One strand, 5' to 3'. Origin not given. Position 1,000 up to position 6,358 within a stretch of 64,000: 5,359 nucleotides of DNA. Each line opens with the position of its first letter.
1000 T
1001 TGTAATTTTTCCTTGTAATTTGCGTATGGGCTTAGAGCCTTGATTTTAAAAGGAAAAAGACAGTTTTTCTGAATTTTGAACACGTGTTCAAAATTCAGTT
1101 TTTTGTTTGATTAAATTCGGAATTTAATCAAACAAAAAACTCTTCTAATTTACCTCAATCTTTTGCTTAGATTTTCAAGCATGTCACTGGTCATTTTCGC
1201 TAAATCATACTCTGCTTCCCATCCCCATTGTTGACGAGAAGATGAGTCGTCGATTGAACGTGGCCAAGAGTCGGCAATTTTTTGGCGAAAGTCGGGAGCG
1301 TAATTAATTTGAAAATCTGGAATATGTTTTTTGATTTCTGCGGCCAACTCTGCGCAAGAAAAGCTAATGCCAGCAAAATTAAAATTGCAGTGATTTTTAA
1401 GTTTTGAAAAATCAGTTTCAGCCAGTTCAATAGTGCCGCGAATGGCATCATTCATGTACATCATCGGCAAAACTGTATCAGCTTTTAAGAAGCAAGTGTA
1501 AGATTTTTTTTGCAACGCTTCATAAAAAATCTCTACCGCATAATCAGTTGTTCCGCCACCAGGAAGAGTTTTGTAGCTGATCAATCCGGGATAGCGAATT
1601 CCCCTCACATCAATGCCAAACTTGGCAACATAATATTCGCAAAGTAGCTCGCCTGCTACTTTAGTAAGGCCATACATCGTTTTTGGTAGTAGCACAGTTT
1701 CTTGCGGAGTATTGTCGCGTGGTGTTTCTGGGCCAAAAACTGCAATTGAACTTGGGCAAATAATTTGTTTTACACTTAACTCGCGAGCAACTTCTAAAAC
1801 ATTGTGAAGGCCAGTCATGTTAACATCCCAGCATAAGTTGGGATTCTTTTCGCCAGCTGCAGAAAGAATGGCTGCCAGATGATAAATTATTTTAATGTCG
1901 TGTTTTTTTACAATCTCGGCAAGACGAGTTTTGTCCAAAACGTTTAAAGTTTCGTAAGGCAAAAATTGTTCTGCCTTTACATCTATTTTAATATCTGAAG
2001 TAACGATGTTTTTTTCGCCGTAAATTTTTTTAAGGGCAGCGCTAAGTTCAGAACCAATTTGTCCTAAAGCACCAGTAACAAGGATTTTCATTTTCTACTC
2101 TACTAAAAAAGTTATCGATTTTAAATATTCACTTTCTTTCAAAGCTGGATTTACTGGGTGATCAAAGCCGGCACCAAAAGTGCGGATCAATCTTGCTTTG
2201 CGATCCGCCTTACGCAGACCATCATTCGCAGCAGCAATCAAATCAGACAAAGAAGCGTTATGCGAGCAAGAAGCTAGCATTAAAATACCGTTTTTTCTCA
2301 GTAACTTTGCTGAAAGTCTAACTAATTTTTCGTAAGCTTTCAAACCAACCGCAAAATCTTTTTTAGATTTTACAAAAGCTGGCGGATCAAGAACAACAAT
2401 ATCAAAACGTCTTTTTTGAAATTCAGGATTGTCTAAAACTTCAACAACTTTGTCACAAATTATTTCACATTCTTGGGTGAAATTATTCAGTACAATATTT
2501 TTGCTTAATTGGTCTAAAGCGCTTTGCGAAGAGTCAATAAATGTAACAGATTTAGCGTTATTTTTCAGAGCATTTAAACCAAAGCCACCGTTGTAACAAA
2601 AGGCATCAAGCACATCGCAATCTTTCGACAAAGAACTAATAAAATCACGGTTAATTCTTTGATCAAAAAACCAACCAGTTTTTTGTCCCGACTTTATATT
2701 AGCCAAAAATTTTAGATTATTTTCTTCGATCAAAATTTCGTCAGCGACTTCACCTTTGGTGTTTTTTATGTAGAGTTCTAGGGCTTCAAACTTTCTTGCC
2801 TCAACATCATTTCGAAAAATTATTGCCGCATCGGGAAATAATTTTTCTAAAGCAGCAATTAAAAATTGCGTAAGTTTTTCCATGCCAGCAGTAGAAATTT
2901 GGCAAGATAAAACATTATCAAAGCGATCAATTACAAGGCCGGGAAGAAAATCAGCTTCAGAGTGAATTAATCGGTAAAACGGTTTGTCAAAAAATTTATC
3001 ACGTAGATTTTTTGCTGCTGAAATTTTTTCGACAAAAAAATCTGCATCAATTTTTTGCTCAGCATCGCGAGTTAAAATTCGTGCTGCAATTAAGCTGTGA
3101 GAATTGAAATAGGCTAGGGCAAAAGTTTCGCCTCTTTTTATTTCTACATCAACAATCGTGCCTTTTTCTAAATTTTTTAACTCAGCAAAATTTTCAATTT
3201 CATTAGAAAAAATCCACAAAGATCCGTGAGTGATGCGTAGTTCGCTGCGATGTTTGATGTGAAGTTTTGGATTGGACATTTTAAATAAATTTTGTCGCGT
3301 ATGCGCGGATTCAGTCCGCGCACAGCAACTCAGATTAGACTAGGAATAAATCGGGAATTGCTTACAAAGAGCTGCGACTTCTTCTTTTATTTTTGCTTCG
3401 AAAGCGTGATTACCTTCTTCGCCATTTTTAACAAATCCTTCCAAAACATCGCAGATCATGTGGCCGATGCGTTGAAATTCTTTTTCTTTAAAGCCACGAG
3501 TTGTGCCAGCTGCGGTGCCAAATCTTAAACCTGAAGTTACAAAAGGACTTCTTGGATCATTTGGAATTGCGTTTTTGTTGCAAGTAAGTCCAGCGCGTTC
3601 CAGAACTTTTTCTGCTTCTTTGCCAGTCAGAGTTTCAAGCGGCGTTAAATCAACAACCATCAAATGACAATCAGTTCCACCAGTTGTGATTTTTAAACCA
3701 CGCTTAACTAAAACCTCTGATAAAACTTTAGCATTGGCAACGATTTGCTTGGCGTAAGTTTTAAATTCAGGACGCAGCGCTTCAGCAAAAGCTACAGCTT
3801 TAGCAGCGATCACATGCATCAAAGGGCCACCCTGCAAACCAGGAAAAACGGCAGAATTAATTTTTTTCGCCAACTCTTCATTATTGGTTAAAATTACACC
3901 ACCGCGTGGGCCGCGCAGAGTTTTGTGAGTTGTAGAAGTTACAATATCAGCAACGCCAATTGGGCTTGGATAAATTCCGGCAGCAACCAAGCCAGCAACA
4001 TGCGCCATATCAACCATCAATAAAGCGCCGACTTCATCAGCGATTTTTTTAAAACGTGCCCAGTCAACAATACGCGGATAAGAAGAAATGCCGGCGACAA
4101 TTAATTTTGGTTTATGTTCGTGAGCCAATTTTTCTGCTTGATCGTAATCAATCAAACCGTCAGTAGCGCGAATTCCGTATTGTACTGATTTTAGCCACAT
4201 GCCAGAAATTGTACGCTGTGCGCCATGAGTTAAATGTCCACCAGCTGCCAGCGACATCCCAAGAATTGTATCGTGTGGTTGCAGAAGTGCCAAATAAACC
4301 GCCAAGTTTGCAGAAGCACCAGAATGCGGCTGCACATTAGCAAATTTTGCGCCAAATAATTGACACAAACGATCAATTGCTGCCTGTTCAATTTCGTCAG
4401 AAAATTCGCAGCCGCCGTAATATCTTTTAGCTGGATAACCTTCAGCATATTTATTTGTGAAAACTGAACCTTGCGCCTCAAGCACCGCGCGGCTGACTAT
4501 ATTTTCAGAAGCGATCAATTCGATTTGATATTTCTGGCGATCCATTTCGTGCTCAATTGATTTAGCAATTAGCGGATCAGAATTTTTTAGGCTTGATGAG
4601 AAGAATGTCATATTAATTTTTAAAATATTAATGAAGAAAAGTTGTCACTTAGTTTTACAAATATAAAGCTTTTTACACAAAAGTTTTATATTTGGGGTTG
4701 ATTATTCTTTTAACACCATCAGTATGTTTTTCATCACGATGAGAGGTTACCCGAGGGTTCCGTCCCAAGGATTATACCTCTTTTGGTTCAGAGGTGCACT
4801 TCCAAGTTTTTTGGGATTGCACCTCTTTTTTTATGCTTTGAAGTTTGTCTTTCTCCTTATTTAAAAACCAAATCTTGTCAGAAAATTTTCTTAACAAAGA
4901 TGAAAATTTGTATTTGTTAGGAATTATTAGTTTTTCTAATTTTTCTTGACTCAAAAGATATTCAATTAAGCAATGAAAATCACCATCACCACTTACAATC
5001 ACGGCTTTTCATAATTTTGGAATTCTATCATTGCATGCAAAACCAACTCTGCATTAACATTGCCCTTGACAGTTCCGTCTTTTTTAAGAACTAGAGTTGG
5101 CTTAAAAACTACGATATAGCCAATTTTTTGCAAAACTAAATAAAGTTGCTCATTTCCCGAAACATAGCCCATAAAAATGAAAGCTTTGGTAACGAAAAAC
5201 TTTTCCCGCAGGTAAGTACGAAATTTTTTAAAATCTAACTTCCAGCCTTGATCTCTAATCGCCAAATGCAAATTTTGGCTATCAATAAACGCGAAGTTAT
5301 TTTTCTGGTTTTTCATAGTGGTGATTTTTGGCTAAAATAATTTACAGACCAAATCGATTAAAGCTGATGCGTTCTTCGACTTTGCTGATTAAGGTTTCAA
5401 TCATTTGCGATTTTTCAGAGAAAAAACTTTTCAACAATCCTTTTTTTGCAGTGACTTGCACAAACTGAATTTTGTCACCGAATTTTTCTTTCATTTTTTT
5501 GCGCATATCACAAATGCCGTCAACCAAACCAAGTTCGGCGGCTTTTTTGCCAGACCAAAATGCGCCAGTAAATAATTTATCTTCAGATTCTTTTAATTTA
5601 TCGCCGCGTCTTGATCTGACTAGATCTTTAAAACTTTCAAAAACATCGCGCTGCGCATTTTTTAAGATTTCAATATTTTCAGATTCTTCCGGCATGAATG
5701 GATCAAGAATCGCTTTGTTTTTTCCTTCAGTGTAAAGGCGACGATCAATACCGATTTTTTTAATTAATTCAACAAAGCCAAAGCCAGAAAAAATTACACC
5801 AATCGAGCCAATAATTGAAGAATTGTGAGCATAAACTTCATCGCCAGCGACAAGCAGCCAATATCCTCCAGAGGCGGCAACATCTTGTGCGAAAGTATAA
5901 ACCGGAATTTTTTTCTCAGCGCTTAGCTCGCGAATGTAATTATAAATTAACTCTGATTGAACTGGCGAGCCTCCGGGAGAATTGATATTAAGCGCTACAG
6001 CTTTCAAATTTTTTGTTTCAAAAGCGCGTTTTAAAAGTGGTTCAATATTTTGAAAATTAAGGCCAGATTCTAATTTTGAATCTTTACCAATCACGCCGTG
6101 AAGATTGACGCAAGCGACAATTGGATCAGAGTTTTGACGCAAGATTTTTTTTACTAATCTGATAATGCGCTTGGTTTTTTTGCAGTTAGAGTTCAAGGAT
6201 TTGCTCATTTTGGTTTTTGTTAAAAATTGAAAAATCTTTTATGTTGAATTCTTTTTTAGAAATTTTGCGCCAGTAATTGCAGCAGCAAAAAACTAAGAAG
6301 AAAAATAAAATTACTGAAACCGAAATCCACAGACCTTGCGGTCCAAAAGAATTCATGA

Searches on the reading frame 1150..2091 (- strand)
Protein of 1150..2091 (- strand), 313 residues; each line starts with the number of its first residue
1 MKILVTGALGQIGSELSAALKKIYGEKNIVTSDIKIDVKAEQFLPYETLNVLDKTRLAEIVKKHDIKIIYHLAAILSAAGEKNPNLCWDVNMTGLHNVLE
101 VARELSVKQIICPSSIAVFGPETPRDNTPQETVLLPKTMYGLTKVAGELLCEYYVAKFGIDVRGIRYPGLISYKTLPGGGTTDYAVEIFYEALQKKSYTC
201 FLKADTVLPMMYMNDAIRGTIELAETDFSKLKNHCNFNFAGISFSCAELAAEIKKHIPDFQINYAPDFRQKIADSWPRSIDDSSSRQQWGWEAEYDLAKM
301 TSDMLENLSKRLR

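Call 37: search_protein_families(library=ncbifam, proteins=[window:1150-2091:-], max_evalue=0.001)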
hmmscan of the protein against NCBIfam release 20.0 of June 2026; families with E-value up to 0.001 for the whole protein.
window:1150-2091:- (313 aa): 18 families
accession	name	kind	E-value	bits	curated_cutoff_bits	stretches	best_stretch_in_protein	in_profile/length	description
NF043036.1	ErythonDh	equivalog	1.9e-38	132.5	325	1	1-304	1-316/321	D-erythronate dehydrogenase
TIGR02197.1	heptose_epim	equivalog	6.8e-15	55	274.6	1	3-167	1-167/316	ADP-glyceromanno-heptose 6-epimerase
TIGR01179.1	galE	equivalog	4.7e-14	52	262.3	1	2-163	1-169/332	UDP-glucose 4-epimerase GalE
TIGR01214.1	rmlD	equivalog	2.1e-11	43.5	224.05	1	2-157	1-141/285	dTDP-4-dehydrorhamnose reductase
NF041293.1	G6PDh_Azf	equivalog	7e-10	38.7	400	1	3-168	5-180/252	NAD-dependent glucose-6-phosphate dehydrogenase Azf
TIGR04180.1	EDH_00030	hypoth_equivalog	1.2e-09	37.7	475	1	3-166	1-171/297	NAD-dependent 4,6-dehydratase LegB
TIGR02622.1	CDP_4_6_dhtase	equivalog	2.3e-09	36.9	278.45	1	2-302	6-324/352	CDP-glucose 4,6-dehydratase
TIGR03466.1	HpnA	hypoth_equivalog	5.1e-09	35.4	367.65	1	1-144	1-142/327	hopanoid-associated sugar epimerase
TIGR01181.1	dTDP_gluc_dehyt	equivalog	2.7e-08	33.3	365.1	1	2-163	1-174/321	dTDP-glucose 4,6-dehydratase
NF007956.0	PRK10675.1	subfamily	1.8e-07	30.6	394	1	1-147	1-156/338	UDP-glucose 4-epimerase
NF052578.1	StrlDmthSdmBMthl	equivalog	1e-06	28.8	600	1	1-121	1-119/328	sterol demethylase protein SdmB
TIGR03589.1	PseB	equivalog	2.7e-06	26.5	407.75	1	2-114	6-124/324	UDP-N-acetylglucosamine 4,6-dehydratase (inverting)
NF047922.1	GDPFucSynFcl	equivalog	4.8e-05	23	500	1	3-299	5-292/308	GDP-L-fucose synthase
NF011728.1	PRK15181.1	equivalog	7.7e-05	21.8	760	1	33-234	58-259/348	Vi polysaccharide biosynthesis UDP-N-acetylglucosaminuronic acid C-4 epimerase TviC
NF058621.1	DiazavRedAvaA7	equivalog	0.00011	22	400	0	1-117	1-115/304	3-diazoavenalumate denitrifying reductase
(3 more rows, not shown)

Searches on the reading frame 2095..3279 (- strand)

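Call 37: search_protein_families(library=ncbifam, proteins=[window:2095-3279:-], max_evalue=0.001)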
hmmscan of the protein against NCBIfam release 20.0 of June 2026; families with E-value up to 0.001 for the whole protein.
window:2095-3279:- (394 aa): 13 families
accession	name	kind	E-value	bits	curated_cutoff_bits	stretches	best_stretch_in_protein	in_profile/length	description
NF046099.1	RSP_2647_MTase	equivalog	9.9e-103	344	600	1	10-391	7-389/391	RSP_2647 family RNA methyltransferase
NF053718.1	23SC1962Mtase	equivalog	4.8e-71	239.5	575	1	6-389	2-378/383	23S rRNA (cytosine(1962)-C(5))-methyltransferase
NF011707.0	PRK15128.1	equivalog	7.3e-69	232.5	712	1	18-389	17-391/396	23S rRNA (cytosine(1962)-C(5))-methyltransferase RlmI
NF033380.1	Rlm_2499C5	equivalog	9.2e-60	202.4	650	1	5-391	3-388/391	23S rRNA (cytosine(2499)-C(5))-methyltransferase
NF008748.0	PRK11783.1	equivalog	1.2e-23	83.3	466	1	178-341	500-663/704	bifunctional 23S rRNA (guanine(2069)-N(7))-methyltransferase RlmK/23S rRNA (guanine(2445)-N(2))-methyltransferase RlmL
TIGR00095.1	TIGR00095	equivalog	9.3e-12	45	117.5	1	219-308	52-141/194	16S rRNA (guanine(966)-N(2))-methyltransferase RsmD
NF008157.0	PRK10909.1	equivalog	1.5e-07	31.4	302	1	216-301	50-131/199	16S rRNA (guanine(966)-N(2))-methyltransferase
TIGR00479.1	rumA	equivalog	3e-06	26.3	183.55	1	217-300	291-372/432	23S rRNA (uracil(1939)-C(5))-methyltransferase RlmD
NF047732.1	tRNAMtaseTrm5bMeth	equivalog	1.4e-05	24.3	500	1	78-281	62-258/337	tRNA (guanine(37)-N1)-methyltransferase Trm5b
TIGR00536.1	hemK_fam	subfamily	1.6e-05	24.1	115.5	0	216-300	109-191/286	HemK family protein methyltransferase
TIGR03534.1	RF_mod_PrmC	equivalog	2e-05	24.2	199.1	0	222-300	91-165/253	peptide chain release factor N(5)-glutamine methyltransferase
NF043040.1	corrin_prot_MT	hypoth_equivalog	0.0001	21.8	180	1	208-297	29-116/216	corrinoid protein-associated methyltransferase CpaM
NF009639.0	PRK13168.1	equivalog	0.00021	20.3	458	1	218-300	299-379/446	23S rRNA (uracil(1939)-C(5))-methyltransferase RlmD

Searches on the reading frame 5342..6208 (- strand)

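Call 37: search_protein_families(library=ncbifam, proteins=[window:5342-6208:-], max_evalue=0.001)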
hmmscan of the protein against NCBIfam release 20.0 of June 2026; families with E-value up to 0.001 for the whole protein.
window:5342-6208:- (288 aa): 10 families
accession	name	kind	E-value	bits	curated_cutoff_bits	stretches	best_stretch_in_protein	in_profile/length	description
TIGR00706.1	SppA_dom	equivalog_domain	5.3e-42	143.8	155.45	1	31-240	2-201/208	signal peptide peptidase SppA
TIGR00705.1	SppA_67K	equivalog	2.6e-30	105.3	311.45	1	22-237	304-516/590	signal peptide peptidase SppA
NF008745.0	PRK11778.1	equivalog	1.4e-22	80.3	259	1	69-280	131-339/345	protease SohB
NF008195.0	PRK10949.1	equivalog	5.6e-19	67.8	746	1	27-240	324-534/618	signal peptide peptidase SppA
NF045542.1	Clp_rel_HeadMat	equivalog_domain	8e-10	38.9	120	1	34-132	3-94/165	head maturation protease, ClpP-related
NF045540.1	scaf_prot_MCP1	exception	1.1e-06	27.7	475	1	64-132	26-90/652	ClpP-like prohead protease/major capsid protein fusion protein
NF001368.0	PRK00277.1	subfamily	8.4e-06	25.8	249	0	68-124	62-114/203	ATP-dependent Clp protease proteolytic subunit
NF009205.0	PRK12553.1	subfamily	0.00022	20.9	228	0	69-123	68-118/211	ATP-dependent Clp protease proteolytic subunit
TIGR00493.1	clpP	equivalog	0.00046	20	308.6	0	68-124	57-109/192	ATP-dependent Clp endopeptidase proteolytic subunit ClpP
NF009203.0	PRK12551.1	equivalog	0.0006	19.6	359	0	69-144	56-125/196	ATP-dependent Clp protease proteolytic subunit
